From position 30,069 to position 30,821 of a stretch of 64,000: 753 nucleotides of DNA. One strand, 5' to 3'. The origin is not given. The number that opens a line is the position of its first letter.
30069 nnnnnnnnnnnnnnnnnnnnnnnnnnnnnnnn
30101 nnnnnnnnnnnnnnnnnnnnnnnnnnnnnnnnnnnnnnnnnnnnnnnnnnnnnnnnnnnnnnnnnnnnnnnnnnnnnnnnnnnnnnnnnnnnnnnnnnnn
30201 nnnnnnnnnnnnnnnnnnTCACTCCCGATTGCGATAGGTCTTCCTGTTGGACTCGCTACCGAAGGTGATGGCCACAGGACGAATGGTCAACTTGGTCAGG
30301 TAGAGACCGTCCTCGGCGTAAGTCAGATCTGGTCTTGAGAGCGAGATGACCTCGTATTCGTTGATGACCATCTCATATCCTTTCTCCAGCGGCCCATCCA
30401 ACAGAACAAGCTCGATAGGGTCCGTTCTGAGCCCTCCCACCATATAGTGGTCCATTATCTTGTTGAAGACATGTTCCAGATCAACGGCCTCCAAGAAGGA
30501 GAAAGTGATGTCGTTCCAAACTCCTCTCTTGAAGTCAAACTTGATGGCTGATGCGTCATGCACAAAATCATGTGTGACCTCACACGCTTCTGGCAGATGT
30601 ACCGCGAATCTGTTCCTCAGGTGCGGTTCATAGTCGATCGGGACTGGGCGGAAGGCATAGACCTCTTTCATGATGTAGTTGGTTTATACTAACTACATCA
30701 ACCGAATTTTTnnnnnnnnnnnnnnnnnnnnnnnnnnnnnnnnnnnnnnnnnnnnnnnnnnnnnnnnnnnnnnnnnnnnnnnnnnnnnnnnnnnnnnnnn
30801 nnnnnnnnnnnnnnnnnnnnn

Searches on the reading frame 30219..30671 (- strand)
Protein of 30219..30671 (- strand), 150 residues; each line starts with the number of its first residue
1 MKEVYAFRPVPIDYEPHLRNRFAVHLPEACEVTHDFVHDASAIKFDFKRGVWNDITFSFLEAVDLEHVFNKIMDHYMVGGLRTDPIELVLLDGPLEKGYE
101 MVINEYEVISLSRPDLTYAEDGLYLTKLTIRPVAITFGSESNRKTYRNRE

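Call 18: search_protein_families(library=pfam, proteins=[window:30219-30671:-], max_evalue=0.01)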
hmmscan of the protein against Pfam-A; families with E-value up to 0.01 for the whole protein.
window:30219-30671:- (150 aa): 0 families

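Call 39: search_protein_families(library=phrogs, proteins=[window:30219-30671:-], max_evalue=0.001)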
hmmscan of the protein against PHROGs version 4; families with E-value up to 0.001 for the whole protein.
window:30219-30671:- (150 aa): 0 families
